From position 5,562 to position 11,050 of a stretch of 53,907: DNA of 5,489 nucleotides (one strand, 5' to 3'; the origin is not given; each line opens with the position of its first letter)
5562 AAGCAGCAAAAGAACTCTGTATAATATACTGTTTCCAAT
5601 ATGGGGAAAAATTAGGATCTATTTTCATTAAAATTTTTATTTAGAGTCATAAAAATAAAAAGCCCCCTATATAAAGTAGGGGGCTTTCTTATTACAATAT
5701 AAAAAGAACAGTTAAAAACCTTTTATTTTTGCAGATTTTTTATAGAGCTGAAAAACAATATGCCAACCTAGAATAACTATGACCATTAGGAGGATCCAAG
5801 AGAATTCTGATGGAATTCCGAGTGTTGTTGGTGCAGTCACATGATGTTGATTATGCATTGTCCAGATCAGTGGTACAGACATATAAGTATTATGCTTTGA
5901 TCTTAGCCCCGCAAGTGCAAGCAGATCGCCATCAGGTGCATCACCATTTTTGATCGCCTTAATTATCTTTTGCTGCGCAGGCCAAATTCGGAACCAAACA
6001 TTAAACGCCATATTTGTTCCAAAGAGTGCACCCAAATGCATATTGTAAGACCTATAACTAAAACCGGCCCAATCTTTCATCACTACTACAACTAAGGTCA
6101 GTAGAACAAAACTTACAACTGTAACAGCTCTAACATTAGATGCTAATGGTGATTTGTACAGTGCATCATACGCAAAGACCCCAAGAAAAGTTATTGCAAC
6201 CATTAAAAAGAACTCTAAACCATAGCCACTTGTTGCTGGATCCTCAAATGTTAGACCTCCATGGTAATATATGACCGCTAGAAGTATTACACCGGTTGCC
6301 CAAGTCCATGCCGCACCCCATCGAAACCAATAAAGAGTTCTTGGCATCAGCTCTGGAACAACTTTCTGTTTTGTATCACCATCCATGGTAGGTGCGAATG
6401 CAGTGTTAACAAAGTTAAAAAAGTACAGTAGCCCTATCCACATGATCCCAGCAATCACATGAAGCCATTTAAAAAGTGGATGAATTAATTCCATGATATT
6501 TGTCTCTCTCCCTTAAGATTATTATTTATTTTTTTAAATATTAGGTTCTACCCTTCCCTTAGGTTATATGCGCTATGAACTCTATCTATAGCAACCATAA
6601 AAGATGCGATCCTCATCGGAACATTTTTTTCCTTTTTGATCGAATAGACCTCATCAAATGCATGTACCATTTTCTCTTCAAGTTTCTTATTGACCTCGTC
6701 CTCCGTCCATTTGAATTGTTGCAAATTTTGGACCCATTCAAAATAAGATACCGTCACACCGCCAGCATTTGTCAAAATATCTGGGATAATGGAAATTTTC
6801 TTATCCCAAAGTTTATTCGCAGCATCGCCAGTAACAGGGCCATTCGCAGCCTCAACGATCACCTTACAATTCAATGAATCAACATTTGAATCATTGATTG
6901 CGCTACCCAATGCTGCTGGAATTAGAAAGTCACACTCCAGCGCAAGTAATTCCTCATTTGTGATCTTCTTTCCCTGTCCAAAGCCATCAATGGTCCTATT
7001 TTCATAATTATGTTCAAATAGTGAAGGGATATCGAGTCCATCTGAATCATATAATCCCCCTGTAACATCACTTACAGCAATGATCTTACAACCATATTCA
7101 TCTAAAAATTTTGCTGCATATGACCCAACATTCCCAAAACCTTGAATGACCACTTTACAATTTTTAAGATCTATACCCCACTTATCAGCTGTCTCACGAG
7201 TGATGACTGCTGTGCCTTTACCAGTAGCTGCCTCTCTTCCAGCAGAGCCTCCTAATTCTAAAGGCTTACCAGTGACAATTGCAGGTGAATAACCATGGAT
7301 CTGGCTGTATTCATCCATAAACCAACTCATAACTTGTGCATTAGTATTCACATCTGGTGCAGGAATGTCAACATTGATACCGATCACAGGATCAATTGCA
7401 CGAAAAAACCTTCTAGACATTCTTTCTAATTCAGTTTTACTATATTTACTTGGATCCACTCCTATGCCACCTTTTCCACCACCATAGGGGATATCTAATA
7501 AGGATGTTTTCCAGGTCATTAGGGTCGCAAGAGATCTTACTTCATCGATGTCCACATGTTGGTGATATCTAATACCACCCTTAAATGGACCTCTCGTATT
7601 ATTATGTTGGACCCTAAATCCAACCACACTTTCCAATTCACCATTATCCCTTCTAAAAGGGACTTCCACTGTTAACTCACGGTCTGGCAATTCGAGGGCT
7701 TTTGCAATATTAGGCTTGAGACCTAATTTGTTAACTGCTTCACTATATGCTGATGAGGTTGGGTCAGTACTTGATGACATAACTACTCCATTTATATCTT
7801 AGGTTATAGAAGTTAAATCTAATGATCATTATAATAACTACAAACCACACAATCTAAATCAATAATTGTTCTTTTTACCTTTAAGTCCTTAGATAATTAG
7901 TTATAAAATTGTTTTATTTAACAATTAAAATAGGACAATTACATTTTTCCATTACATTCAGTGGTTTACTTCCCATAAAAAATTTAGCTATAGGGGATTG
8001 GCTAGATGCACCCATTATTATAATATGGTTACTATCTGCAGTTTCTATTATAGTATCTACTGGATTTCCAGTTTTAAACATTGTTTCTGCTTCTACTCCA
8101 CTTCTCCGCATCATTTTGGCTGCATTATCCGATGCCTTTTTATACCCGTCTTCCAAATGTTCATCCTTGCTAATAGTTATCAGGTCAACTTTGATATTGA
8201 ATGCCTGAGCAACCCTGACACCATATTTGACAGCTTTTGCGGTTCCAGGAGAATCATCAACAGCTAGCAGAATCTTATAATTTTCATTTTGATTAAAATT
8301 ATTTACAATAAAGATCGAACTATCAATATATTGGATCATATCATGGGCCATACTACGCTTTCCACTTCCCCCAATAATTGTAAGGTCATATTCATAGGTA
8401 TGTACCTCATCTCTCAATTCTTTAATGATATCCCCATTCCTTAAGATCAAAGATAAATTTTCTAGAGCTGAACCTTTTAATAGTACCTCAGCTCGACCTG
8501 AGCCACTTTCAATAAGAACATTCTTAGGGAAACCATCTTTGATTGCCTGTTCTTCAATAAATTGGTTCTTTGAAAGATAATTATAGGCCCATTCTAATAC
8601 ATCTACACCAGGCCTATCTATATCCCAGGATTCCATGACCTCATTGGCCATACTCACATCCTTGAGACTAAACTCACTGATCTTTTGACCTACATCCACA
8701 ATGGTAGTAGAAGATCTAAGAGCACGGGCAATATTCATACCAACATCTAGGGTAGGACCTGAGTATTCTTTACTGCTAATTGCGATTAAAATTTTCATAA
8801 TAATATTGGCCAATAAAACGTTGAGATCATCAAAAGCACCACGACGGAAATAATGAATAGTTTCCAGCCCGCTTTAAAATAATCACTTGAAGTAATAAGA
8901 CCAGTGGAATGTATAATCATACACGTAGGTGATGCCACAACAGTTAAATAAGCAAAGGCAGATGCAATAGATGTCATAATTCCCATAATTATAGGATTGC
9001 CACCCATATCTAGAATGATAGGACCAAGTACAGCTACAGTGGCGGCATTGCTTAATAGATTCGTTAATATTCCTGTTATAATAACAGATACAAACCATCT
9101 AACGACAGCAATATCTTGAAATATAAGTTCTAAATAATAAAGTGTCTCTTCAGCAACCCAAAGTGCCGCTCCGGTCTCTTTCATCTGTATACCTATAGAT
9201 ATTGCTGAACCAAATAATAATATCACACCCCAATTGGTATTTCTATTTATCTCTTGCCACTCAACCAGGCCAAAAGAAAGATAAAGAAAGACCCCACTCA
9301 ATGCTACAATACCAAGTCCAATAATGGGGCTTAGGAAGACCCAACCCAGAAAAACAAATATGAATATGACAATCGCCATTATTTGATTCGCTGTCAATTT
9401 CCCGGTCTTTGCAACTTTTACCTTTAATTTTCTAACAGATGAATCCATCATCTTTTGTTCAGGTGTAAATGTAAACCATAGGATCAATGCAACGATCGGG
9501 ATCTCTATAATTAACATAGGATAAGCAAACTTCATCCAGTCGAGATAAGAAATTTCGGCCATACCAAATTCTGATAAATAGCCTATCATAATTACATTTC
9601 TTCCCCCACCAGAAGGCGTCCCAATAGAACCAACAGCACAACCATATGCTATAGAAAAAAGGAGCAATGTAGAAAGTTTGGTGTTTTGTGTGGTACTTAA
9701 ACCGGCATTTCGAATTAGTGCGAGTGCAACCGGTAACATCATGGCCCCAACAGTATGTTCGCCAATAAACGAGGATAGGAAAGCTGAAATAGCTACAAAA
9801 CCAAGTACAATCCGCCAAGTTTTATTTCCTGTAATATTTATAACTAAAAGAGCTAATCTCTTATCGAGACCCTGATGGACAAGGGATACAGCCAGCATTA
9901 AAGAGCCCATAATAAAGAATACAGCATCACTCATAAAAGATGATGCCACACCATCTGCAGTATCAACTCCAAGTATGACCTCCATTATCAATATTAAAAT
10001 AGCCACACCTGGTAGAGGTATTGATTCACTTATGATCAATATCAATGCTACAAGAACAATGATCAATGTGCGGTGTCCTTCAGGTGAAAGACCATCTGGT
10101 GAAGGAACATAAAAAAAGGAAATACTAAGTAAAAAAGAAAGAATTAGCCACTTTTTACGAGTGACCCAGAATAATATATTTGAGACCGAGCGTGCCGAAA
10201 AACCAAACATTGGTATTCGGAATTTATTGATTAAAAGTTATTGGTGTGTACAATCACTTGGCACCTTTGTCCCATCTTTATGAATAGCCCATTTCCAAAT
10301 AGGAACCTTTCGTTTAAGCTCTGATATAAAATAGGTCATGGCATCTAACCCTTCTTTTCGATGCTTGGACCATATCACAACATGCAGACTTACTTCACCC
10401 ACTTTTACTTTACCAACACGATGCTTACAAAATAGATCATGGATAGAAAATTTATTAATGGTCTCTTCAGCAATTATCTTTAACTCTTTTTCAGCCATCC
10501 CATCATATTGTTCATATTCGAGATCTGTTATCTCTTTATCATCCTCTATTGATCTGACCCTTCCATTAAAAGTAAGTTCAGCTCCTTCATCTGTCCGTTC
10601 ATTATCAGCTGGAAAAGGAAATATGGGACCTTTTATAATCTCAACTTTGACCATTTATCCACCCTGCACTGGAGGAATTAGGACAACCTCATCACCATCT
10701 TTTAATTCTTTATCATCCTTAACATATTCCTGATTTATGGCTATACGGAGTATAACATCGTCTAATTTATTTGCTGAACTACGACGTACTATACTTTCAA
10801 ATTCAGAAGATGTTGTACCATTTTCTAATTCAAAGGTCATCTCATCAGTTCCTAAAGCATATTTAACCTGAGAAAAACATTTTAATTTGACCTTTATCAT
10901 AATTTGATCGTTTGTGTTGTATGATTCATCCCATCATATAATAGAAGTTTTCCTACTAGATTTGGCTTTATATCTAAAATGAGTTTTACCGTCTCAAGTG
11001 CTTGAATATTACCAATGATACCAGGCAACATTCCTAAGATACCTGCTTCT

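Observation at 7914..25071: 17-kb supercluster linking the Soe-like enzyme to its cofactor pathway, a cysteine dioxygenase and two anion permeases: possible cysteine -> sulfite -> sulfate module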

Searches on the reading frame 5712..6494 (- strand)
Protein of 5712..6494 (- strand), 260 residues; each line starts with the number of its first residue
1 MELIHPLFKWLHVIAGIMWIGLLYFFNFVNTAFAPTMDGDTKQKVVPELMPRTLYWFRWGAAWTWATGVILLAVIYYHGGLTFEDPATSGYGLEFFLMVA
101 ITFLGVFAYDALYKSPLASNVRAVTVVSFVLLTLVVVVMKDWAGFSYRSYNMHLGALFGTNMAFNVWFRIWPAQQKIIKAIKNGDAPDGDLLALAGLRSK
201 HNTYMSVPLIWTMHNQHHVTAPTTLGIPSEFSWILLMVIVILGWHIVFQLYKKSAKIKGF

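Call 61: search_protein_families(library=pfam, proteins=[window:5712-6494:-])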
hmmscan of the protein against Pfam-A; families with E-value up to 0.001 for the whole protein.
window:5712-6494:- (260 aa): 1 family
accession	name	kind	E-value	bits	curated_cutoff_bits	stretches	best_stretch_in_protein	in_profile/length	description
PF06181.16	Urate_ox_N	-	4.1e-42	145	26.9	2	42-247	63-264/295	Urate oxidase N-terminal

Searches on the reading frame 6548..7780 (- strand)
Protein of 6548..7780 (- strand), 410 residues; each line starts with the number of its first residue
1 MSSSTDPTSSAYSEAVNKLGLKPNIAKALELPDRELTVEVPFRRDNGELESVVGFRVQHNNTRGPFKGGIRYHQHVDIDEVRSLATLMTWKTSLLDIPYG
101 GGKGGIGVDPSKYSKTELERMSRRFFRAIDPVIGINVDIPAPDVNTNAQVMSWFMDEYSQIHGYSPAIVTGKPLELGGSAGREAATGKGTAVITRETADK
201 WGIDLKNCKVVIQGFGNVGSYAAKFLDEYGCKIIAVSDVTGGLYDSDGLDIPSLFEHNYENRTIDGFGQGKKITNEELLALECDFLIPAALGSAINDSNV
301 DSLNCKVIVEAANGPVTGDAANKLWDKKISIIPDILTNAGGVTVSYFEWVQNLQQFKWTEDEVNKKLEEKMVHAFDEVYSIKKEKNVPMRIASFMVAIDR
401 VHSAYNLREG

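Call 4: search_protein_families(library=pfam, proteins=[window:6548-7780:-])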
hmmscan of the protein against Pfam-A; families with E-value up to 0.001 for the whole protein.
window:6548-7780:- (410 aa): 3 families
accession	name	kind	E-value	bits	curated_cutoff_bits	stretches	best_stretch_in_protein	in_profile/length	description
PF00208.27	ELFV_dehydrog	-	1.1e-75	254.9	23.4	1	177-406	1-238/241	Glutamate/Leucine/Phenylalanine/Valine dehydrogenase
PF02812.23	ELFV_dehydrog_N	-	3.5e-52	175.9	25.3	1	32-159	1-128/129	Glu/Leu/Phe/Val dehydrogenase, dimerisation domain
PF02826.25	2-Hacid_dh_C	-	0.00045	20.1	25.1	1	198-238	27-67/178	D-isomer specific 2-hydroxyacid dehydrogenase, NAD binding domain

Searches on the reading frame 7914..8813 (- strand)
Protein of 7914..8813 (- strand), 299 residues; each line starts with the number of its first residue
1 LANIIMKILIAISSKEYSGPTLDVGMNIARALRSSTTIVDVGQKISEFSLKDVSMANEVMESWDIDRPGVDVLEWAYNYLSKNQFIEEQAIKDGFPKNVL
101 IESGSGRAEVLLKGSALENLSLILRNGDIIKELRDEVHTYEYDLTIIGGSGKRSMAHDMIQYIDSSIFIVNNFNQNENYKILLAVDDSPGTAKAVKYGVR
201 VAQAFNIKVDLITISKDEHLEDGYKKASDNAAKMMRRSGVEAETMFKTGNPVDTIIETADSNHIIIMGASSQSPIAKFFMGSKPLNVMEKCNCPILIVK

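Call 3: search_protein_families(library=pfam, proteins=[window:7914-8813:-])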
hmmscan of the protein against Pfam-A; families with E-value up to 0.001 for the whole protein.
window:7914-8813:- (299 aa): 1 family
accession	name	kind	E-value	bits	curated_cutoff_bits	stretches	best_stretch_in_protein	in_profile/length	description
PF00582.32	Usp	-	2.6e-20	73.9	24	1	180-299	4-141/141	Universal stress protein family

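Call 6: search_protein_families(library=ncbifam, proteins=[window:7914-8813:-], max_evalue=0.001)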
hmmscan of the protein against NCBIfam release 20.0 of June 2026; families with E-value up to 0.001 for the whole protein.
window:7914-8813:- (299 aa): 2 families
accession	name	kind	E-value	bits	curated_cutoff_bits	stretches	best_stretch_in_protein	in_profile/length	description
NF038185.1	KdpD_non_kinase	exception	2.1e-05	24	550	1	153-291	220-362/373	KdpD-like non-kinase potassium sensor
NF011581.0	PRK15005.1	equivalog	0.00032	20.9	166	1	240-299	84-144/144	universal stress protein UspF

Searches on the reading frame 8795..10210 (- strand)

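Call 3: search_protein_families(library=pfam, proteins=[window:8795-10210:-])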
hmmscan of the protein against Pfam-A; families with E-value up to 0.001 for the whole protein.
window:8795-10210:- (471 aa): 2 families
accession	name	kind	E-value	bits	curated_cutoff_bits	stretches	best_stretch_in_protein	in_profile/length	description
PF00939.25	Na_sulph_symp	-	1.7e-52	179.5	27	1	25-470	10-469/472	Sodium:sulfate symporter transmembrane region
PF03600.22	CitMHS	-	4.9e-35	121.6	31.9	1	56-403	1-318/336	Citrate transporter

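Call 6: search_protein_families(library=ncbifam, proteins=[window:8795-10210:-], max_evalue=0.001)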
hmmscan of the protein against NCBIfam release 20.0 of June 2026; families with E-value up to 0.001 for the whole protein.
window:8795-10210:- (471 aa): 1 family
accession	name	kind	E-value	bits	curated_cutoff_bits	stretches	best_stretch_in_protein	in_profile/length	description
TIGR00785.1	dass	subfamily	1.4e-68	231.6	198.6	1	36-467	1-444/444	DASS family sodium-coupled anion symporter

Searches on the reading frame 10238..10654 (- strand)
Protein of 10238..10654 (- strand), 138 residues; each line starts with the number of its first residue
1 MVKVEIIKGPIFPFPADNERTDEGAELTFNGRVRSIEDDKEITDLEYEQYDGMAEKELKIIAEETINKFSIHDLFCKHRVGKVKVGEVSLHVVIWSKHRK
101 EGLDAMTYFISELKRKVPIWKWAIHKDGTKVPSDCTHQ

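Call 3: search_protein_families(library=pfam, proteins=[window:10238-10654:-])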
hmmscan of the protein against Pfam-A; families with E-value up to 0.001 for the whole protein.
window:10238-10654:- (138 aa): 1 family
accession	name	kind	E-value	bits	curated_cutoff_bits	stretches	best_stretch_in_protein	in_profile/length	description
PF02391.22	MoaE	-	4.3e-27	95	23.4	1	20-115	17-113/114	MoaE protein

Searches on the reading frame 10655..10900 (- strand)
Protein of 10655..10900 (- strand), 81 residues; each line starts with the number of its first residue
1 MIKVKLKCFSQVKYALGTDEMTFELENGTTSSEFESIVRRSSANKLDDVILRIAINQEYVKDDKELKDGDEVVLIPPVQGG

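Call 3: search_protein_families(library=pfam, proteins=[window:10655-10900:-])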
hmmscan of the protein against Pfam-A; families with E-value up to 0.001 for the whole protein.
window:10655-10900:- (81 aa): 1 family
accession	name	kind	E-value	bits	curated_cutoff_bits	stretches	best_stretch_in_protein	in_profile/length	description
PF02597.26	ThiS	-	1.7e-11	44.9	22.5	1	12-81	7-76/76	ThiS family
